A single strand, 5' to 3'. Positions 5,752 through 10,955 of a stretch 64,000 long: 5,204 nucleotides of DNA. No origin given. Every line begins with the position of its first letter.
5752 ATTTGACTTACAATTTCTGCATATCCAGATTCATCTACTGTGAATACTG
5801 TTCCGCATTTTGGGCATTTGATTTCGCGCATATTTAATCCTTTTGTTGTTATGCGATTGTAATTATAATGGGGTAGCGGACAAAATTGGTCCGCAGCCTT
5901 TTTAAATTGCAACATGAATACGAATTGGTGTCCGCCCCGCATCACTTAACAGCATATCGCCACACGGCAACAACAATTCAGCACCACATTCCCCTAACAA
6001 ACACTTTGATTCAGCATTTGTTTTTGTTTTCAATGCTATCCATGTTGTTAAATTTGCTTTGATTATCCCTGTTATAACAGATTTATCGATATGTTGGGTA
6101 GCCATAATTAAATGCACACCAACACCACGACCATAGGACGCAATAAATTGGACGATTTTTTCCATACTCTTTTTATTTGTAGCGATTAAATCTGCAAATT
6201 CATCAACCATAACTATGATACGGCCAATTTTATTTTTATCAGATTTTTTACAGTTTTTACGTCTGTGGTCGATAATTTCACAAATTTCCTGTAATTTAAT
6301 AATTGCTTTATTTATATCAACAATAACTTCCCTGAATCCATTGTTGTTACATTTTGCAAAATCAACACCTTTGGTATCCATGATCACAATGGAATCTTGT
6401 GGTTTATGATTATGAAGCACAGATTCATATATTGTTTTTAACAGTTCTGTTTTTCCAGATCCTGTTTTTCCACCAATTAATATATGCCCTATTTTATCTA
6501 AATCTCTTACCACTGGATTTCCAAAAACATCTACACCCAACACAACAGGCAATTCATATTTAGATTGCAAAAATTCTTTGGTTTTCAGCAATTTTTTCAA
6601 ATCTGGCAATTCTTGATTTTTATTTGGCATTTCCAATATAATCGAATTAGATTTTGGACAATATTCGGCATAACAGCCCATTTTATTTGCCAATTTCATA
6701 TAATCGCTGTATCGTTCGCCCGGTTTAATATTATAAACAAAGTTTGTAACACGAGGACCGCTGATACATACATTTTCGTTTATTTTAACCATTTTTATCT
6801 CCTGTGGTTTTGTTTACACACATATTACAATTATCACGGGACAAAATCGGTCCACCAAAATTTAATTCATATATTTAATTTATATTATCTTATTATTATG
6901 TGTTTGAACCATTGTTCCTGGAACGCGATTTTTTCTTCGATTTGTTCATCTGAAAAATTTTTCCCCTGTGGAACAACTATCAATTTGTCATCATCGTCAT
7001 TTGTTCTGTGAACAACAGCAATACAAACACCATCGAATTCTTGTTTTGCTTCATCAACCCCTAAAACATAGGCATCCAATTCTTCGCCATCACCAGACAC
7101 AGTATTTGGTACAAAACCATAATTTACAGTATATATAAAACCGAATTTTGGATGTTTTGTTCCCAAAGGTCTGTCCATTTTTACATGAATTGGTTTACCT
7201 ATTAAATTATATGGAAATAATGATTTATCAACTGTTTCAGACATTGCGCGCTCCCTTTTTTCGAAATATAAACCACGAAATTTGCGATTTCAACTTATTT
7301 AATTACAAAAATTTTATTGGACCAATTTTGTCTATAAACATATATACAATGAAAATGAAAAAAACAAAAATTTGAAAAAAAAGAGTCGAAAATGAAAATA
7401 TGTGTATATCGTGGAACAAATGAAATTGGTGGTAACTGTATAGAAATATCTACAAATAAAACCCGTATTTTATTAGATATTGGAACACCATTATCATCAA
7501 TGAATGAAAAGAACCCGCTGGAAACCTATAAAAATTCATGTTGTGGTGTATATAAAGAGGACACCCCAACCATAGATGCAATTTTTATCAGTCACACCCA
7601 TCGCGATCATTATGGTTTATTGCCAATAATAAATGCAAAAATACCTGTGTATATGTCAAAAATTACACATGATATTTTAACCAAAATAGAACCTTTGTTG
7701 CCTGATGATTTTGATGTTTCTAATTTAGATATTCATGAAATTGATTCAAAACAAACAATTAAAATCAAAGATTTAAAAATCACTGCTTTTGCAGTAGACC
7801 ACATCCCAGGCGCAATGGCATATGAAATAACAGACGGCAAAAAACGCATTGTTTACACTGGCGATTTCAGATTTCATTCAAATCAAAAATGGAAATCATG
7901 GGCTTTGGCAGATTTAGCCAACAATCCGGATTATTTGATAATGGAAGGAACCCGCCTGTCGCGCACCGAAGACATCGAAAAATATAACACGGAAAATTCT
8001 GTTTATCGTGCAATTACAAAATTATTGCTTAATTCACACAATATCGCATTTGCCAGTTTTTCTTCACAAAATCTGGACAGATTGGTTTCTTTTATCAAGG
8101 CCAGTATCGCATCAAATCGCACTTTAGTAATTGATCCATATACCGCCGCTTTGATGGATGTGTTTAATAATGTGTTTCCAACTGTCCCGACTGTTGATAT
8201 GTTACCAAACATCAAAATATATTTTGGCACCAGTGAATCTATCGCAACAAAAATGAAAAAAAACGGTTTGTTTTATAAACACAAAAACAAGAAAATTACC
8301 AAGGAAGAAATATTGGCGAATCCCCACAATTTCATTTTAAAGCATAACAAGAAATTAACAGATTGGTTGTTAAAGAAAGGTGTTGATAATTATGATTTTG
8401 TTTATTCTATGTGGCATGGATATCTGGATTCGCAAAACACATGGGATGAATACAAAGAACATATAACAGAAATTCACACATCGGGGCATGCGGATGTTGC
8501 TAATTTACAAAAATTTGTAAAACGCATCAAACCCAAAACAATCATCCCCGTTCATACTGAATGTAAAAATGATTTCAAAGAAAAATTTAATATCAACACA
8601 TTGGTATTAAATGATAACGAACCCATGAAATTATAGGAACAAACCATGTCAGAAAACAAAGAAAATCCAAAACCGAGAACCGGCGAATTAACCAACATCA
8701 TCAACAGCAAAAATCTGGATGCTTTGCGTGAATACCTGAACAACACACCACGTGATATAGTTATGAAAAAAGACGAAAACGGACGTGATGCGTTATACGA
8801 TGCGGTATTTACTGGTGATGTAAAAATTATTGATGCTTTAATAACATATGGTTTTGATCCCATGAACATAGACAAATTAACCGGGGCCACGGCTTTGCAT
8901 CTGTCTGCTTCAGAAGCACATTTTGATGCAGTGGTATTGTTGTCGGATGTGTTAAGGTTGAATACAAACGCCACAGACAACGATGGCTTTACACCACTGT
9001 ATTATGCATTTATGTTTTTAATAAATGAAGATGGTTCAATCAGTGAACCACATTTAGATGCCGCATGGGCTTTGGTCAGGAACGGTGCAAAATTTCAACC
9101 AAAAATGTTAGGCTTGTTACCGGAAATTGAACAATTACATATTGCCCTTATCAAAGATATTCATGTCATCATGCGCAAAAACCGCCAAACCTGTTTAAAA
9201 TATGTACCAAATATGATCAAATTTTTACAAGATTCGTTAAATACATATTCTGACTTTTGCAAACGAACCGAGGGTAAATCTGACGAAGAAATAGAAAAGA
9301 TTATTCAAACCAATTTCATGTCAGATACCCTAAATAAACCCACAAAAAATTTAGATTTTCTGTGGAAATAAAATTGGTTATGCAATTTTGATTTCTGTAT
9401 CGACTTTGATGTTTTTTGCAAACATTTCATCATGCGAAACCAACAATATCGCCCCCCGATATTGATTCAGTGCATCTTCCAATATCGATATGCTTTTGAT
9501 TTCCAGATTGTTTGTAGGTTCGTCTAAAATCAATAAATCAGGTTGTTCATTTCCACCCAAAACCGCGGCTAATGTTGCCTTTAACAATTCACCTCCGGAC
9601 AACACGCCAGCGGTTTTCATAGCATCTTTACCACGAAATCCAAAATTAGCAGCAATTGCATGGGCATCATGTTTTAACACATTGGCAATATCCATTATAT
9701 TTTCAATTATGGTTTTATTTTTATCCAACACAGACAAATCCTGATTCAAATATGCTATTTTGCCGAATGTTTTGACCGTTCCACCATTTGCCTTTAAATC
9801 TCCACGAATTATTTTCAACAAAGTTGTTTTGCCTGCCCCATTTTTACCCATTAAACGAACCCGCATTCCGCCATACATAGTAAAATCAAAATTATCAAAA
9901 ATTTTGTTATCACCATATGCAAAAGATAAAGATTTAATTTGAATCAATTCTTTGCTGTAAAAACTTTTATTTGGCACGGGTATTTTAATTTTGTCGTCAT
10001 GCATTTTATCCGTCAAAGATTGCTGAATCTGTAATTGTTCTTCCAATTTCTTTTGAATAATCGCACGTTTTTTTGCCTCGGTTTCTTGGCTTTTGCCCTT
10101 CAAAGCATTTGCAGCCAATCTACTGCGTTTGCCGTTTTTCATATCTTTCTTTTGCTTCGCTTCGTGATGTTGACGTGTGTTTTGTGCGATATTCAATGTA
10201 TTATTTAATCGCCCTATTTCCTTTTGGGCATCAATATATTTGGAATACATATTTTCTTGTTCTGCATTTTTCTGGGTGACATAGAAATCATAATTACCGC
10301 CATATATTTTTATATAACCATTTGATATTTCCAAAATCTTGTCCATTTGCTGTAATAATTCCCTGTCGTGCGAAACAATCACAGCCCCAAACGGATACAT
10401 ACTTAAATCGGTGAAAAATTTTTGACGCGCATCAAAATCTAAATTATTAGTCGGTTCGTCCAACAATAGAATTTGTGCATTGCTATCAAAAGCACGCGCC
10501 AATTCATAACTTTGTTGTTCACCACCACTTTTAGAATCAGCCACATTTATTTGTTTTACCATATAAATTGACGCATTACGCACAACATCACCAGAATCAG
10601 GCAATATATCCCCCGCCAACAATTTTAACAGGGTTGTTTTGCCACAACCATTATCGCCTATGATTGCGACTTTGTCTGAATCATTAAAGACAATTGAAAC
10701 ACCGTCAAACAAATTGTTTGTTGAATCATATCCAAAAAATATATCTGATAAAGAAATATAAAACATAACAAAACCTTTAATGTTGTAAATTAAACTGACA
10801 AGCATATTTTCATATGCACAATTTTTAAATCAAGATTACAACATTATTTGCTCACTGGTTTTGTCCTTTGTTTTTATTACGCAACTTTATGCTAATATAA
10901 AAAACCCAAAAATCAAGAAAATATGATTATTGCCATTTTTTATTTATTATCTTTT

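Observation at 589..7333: Four promoters share a 15-bp near-palindrome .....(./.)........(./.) at a fixed 10-11 nt from the -10 box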

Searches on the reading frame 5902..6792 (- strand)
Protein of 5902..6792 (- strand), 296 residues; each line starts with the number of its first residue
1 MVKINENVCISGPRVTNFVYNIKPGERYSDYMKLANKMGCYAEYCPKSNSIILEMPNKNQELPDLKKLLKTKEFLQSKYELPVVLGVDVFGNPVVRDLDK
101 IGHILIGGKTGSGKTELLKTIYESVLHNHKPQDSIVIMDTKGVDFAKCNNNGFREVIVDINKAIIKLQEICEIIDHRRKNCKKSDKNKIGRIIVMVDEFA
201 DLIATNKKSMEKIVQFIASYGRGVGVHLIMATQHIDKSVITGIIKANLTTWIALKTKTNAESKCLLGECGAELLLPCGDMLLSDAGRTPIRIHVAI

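Call 8: search_protein_families(library=pfam, proteins=[window:5902-6792:-], max_evalue=0.01)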
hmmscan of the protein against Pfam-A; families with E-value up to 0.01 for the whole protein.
window:5902-6792:- (296 aa): 10 families
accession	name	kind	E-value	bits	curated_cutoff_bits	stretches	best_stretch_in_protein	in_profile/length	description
PF01580.24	FtsK_SpoIIIE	-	3.5e-22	79.4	24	2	65-179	2-121/221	FtsK/SpoIIIE family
PF01935.23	DUF87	-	3.8e-08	34.1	23.2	1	97-180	17-108/220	Helicase HerA, central domain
PF01637.24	ATPase_2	-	9.8e-06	26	33.2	1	104-209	23-131/225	ATPase domain predominantly from Archaea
PF13401.12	AAA_22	-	3.5e-05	24.6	27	1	102-232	6-122/130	AAA domain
PF10412.15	TrwB_AAD_bind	-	0.0002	20.8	20.5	1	102-143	16-54/387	Type IV secretion-system coupling protein DNA-binding domain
PF13245.12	AAA_19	-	0.0013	19.3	25.1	1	104-205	14-105/134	AAA domain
PF04851.21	ResIII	-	0.0032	17.8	22.5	1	102-195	24-106/164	Type III restriction enzyme, res subunit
PF06414.18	Zeta_toxin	-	0.0039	17.1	22.3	0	104-140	19-51/199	Zeta toxin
PF00437.27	T2SSE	-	0.0066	15.6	24.9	0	102-128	143-169/370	Type II/IV secretion system protein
PF25199.1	nSTAND_NTPase5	-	0.0099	16.1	34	0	103-136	43-74/145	Novel STAND NTPase 5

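Call 9: search_protein_families(library=padloc, proteins=[window:5902-6792:-], max_evalue=0.01)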
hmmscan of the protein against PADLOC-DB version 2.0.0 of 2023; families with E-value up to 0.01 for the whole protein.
window:5902-6792:- (296 aa): 11 families
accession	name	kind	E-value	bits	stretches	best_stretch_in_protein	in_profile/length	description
PDLC02804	SspH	-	4.1e-30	102.1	1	39-286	1272-1538/1561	SspH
PDLC04140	mad8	-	1.6e-26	91.6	1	81-296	2-301/314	mads_8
PDLC02806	SspH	-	7.6e-23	78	1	103-281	1539-1736/1766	SspH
PDLC01055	HerA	-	3.4e-10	37.3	1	102-180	158-232/532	Type III coevolved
PDLC02684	DndH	-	0.00013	17.6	0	184-236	1592-1639/1715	DndH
PDLC00268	PtuA1|PtuA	-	0.00033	18.2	1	102-190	26-108/411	AAA ATPase domain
PDLC04105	HerA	-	0.0024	14.5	1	103-149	168-211/576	-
PDLC04235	PDC-M01A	-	0.0037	14.2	1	103-157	189-241/510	-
PDLC04236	PDC-M01A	-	0.006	13.7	1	103-158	66-118/388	-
PDLC02685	DndH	-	0.0065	12.2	0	183-236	1554-1602/1678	DndH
PDLC04213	HEC-02A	-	0.0094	13.5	0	106-130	28-52/337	-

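Call 10: find_encoding_contigs(protein=window:5902-6792:-, flank=10000, max_places=6)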
Protein window:5902-6792:- (296 aa): 11 contigs read that carry it; 6 places shown.
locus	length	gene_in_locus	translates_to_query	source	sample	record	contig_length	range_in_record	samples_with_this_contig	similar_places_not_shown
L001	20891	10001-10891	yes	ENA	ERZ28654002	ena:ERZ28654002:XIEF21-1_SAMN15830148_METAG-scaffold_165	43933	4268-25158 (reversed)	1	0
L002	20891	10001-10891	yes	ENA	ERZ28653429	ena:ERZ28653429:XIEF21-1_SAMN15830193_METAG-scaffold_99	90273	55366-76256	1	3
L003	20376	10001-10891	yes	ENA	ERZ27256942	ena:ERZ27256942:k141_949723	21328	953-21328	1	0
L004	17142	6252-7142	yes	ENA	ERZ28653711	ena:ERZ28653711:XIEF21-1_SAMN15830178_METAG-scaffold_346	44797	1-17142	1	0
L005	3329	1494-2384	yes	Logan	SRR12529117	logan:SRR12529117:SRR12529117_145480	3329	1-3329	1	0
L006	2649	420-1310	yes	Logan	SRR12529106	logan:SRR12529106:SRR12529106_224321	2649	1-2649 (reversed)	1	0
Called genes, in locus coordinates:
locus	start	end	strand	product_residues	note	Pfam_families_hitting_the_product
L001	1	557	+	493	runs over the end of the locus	PF00456:Transketolase_N, PF02780:Transketolase_C (faint), PF02779:Transket_pyr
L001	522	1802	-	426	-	-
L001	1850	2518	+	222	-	PF00702:Hydrolase (weak), PF13419:HAD_2 (weak)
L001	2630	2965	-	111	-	-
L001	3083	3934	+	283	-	-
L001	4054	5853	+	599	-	PF01411:tRNA-synt_2c, PF07973:tRNA_SAD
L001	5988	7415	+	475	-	PF13476:AAA_23 (weak), PF13555:AAA_29 (faint), PF00005:ABC_tran, PF05729:NACHT (faint), PF13173:AAA_14 (faint), PF13175:AAA_15 (faint), PF13304:AAA_21 (faint), PF00005:ABC_tran, +3 more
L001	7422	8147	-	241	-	PF13637:Ank_4 (faint), PF00023:Ank (faint), PF12796:Ank_2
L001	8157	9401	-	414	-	PF00753:Lactamase_B (weak), PF13483:Lactamase_B_3 (weak), PF23023:Anti-Pycsar_Apyc1 (faint), PF12706:Lactamase_B_2, PF16661:Lactamase_B_6 (faint), PF07521:RMMBL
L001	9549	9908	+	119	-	PF00719:Pyrophosphatase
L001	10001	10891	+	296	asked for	PF01580:FtsK_SpoIIIE, PF01935:DUF87, PF01637:ATPase_2 (weak)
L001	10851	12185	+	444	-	PF09903:DUF2130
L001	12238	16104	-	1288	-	-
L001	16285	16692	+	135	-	-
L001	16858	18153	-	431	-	PF00012:HSP70, PF06723:MreB_Mbl (weak), PF00012:HSP70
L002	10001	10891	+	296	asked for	PF01580:FtsK_SpoIIIE, PF01935:DUF87, PF01637:ATPase_2 (weak)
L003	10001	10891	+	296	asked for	PF01580:FtsK_SpoIIIE, PF01935:DUF87, PF01637:ATPase_2 (weak)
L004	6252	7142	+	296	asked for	PF01580:FtsK_SpoIIIE, PF01935:DUF87, PF01637:ATPase_2 (weak)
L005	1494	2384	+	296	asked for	PF01580:FtsK_SpoIIIE, PF01935:DUF87, PF01637:ATPase_2 (weak)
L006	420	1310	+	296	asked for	PF01580:FtsK_SpoIIIE, PF01935:DUF87, PF01637:ATPase_2 (weak)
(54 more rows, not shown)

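Call 12: find_related_loci(query=window:5902-6792:-, collection=genome_contigs, flank=10000)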
Query window:5902-6792:- (296 aa) in genome_contigs; peptide patterns used: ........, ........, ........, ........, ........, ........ (x = any residue, [..] = any of these).
111 stretches matched a pattern, but none encodes a relative of the query by tblastn (E <= 1e-3).

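Call 37: search_protein_families(library=ncbifam, proteins=[window:5902-6792:-], max_evalue=0.001)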
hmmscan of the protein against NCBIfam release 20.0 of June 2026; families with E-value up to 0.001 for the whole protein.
window:5902-6792:- (296 aa): 8 families
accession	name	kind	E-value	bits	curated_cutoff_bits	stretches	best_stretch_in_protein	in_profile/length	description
NF007615.0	PRK10263.1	equivalog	3.6e-40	137.6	1566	2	187-295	1137-1246/1355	DNA translocase FtsK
TIGR03924.1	T7SS_EccC_a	equivalog_domain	1.4e-21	76.9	509.15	2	179-272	552-643/673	type VII secretion protein EccCa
TIGR03928.1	T7_EssCb_Firm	equivalog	2.5e-17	61.8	778.4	2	175-269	563-656/1296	type VII secretion protein EssC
TIGR03925.1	T7SS_EccC_b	equivalog_domain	8e-16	57.4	346.55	2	70-177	327-438/564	type VII secretion protein EccCb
TIGR03743.1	SXT_TraD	subfamily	2.8e-10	39.3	366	1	59-142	130-213/636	conjugative transfer system coupling protein TraD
NF041017.1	DNA_import_CedB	equivalog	1.4e-09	37.1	700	2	183-236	467-517/590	DNA import protein CedB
TIGR00929.1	VirB4_CagE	subfamily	1.7e-05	23.3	643.1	0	100-127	436-463/792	VirB4 family type IV secretion/conjugal transfer ATPase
NF045973.1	conju_CD1115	equivalog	7.9e-05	21.7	250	0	101-149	24-68/442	VirD4-like conjugal transfer protein, CD1115 family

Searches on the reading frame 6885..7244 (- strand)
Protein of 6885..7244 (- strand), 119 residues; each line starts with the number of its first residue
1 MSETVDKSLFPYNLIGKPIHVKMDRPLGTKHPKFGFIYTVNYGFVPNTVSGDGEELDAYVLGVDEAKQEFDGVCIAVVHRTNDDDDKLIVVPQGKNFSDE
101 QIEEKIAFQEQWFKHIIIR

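Call 8: search_protein_families(library=pfam, proteins=[window:6885-7244:-], max_evalue=0.01)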
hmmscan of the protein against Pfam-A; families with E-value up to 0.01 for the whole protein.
window:6885-7244:- (119 aa): 1 family
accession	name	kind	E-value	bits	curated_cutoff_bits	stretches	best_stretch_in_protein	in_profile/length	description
PF00719.24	Pyrophosphatase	-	5.8e-09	36.4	23.5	1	36-105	32-104/153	Inorganic pyrophosphatase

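Call 9: search_protein_families(library=padloc, proteins=[window:6885-7244:-], max_evalue=0.01)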
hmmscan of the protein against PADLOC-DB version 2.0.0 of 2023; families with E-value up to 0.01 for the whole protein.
window:6885-7244:- (119 aa): 0 families

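Call 37: search_protein_families(library=ncbifam, proteins=[window:6885-7244:-], max_evalue=0.001)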
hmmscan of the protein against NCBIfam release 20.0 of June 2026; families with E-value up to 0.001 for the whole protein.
window:6885-7244:- (119 aa): 2 families
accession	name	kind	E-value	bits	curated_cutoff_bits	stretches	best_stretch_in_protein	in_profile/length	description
NF002317.0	PRK01250.1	equivalog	1e-06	28.7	200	1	35-98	49-116/176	inorganic diphosphatase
NF002578.0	PRK02230.1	equivalog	0.00013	21.5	246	1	35-64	38-67/185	inorganic pyrophosphatase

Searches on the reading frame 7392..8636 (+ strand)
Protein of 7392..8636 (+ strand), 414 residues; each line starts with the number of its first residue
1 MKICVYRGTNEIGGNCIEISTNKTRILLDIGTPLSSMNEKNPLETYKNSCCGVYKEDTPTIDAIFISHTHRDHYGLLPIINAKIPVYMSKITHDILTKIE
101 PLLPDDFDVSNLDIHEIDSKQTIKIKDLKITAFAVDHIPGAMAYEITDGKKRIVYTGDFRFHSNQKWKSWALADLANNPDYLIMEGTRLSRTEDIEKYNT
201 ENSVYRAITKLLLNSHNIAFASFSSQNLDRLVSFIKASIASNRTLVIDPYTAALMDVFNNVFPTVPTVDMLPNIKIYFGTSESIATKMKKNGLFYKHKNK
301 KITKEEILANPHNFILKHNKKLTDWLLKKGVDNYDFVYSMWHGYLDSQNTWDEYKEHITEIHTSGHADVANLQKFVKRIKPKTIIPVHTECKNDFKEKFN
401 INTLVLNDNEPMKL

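Call 8: search_protein_families(library=pfam, proteins=[window:7392-8636:+], max_evalue=0.01)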
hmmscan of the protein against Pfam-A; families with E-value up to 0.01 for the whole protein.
window:7392-8636:+ (414 aa): 6 families
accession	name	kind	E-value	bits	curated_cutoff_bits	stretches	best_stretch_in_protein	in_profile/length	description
PF12706.13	Lactamase_B_2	-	6.8e-19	68.7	27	1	55-193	25-171/200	Beta-lactamase superfamily domain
PF07521.17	RMMBL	-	7.4e-10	39.1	21.6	1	357-399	7-52/63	Zn-dependent metallo-hydrolase RNA specificity domain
PF13483.12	Lactamase_B_3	-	8.9e-09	36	24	1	12-161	5-113/160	Beta-lactamase superfamily domain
PF16661.11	Lactamase_B_6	-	9.1e-08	32.1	27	0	120-173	119-176/193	Metallo-beta-lactamase superfamily domain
PF00753.33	Lactamase_B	-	3.7e-07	30.7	22.7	1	13-170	5-161/196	Metallo-beta-lactamase superfamily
PF20353.3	DUF6648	-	0.0086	16.4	27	0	289-349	15-76/182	Family of unknown function (DUF6648)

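Call 9: search_protein_families(library=padloc, proteins=[window:7392-8636:+], max_evalue=0.01)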
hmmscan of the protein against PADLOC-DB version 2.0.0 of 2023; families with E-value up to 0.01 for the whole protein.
window:7392-8636:+ (414 aa): 0 families

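Call 37: search_protein_families(library=ncbifam, proteins=[window:7392-8636:+], max_evalue=0.001)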
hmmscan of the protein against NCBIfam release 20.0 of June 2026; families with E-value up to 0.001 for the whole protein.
window:7392-8636:+ (414 aa): 9 families
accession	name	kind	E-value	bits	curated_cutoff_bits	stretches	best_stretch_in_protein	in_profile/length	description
NF047419.1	RNase_J1_RnjA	exception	1.1e-25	90.4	820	2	6-247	7-247/549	ribonuclease J1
TIGR00649.1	MG423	subfamily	9.1e-23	80.4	400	2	2-247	2-249/546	RNase J family beta-CASP ribonuclease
TIGR03675.1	arCOG00543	equivalog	2.9e-20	72.1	580.2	1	3-212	177-399/631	beta-CASP ribonuclease aCPSF1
NF045584.1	cas14_MBL_CASP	equivalog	2e-12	46.3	800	1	1-82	1-72/612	type VII CRISPR-associated protein Cas14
NF041257.1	GntH_guanitoxin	equivalog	1.4e-06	27.4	333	0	58-80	65-87/374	guanitoxin biosynthesis MBL fold metallo-hydrolase GntH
TIGR02651.1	RNase_Z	equivalog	1.6e-06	27.4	292.95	1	60-152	51-153/302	ribonuclease Z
NF000801.0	PRK00055.1-3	equivalog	3.8e-06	26.2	252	1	60-151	53-157/307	ribonuclease Z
NF012229.1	bla_class_B_core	domain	2.2e-05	24.7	100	1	8-143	9-135/139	metallo-beta-lactamase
TIGR04122.1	Xnuc_lig_assoc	equivalog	0.00036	19.4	325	0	61-170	24-120/326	ligase-associated DNA damage response exonuclease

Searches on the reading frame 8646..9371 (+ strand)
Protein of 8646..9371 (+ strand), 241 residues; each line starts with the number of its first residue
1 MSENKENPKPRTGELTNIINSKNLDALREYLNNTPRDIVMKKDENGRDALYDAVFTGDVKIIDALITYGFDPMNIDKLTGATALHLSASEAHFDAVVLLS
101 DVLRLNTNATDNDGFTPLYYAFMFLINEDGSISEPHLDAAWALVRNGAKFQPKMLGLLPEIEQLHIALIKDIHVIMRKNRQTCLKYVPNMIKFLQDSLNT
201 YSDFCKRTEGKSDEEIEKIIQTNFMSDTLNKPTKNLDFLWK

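Call 8: search_protein_families(library=pfam, proteins=[window:8646-9371:+], max_evalue=0.01)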
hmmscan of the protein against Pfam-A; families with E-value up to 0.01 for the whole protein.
window:8646-9371:+ (241 aa): 5 families
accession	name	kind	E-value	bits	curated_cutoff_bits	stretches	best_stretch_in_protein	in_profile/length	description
PF12796.13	Ank_2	-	7.9e-12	46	27.3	1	74-150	24-86/90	Ankyrin repeats (3 copies)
PF13637.12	Ank_4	-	3.7e-09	37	22.7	1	88-124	5-40/50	Ankyrin repeats (many copies)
PF00023.36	Ank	-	3.1e-07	30.8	21.1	0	80-99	2-21/33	Ankyrin repeat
PF13857.12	Ank_5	-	8.6e-05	23.3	27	1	70-121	5-56/56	Ankyrin repeats (many copies)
PF13606.12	Ank_3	-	0.0014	19.3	22.3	0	80-100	2-22/30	Ankyrin repeat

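Call 9: search_protein_families(library=padloc, proteins=[window:8646-9371:+], max_evalue=0.01)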
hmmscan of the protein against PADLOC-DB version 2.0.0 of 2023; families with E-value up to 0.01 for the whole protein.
window:8646-9371:+ (241 aa): 2 families
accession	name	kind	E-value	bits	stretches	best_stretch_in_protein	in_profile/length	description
PDLC04783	PDC-M72A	-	1.3e-05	22.7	1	43-124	227-306/392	-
PDLC02908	Ankyrin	-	0.002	14.5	1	23-121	714-809/880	-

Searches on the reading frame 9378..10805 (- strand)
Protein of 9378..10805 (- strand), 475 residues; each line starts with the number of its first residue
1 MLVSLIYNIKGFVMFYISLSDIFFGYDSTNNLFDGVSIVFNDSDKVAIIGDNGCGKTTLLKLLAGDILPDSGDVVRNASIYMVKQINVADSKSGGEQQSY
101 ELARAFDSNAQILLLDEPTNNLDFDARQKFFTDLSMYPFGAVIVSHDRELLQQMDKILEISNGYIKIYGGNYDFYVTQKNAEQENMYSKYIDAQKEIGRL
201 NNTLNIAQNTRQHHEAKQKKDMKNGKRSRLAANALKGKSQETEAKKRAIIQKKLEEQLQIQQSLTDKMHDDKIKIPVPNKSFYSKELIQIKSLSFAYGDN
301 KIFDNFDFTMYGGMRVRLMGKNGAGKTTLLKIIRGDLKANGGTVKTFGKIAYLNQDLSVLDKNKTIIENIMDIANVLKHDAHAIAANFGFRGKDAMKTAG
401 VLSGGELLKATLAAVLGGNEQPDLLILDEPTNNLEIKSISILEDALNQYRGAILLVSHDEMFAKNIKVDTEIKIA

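Call 8: search_protein_families(library=pfam, proteins=[window:9378-10805:-], max_evalue=0.01)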
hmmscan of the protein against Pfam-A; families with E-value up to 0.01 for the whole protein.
window:9378-10805:- (475 aa): 30 families (the best 25 are shown)
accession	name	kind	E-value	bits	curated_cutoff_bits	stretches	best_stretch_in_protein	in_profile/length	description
PF00005.33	ABC_tran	-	1.6e-39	136.1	25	3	304-432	2-137/137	ABC transporter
PF13304.12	AAA_21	-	9.3e-15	55.9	27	1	47-64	3-26/304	AAA domain, putative AbiEii toxin, Type IV TA system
PF13476.12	AAA_23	-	9.5e-09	36.6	27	1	33-265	10-193/201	AAA domain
PF13555.12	AAA_29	-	1.5e-07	31.5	27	1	32-60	11-39/61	P-loop containing region of AAA domain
PF13401.12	AAA_22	-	1.1e-06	29.4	27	0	318-456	10-121/130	AAA domain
PF13175.12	AAA_15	-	1.1e-06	28.9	32.1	1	36-263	17-237/374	AAA ATPase domain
PF00004.35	AAA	-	2e-06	28.7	21.2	0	48-117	3-65/131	ATPase family associated with various cellular activities (AAA)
PF12848.13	ABC_tran_Xtn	-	3.4e-06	27.5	25.9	1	158-220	1-61/85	ABC transporter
PF13173.12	AAA_14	-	7.9e-06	26.3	27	0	46-135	5-88/129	AAA domain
PF05729.18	NACHT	-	8e-06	26.2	26.7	0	46-64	3-21/167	NACHT domain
PF02463.25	SMC_N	-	2.9e-05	24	40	0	108-161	157-212/220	RecF/RecN/SMC N terminal domain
PF13238.12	AAA_18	-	3.3e-05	24.8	29.4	0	46-109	1-66/128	AAA domain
PF08477.19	Roc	-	0.0001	23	27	0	45-88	1-44/119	Ras of Complex, Roc, domain of DAPkinase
PF10662.15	PduV-EutP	-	0.00012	22.3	21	0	44-66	2-24/143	Ethanolamine utilisation - propanediol utilisation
PF03193.22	RsgA_GTPase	-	0.00013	22.3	30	0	315-345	108-138/174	RsgA GTPase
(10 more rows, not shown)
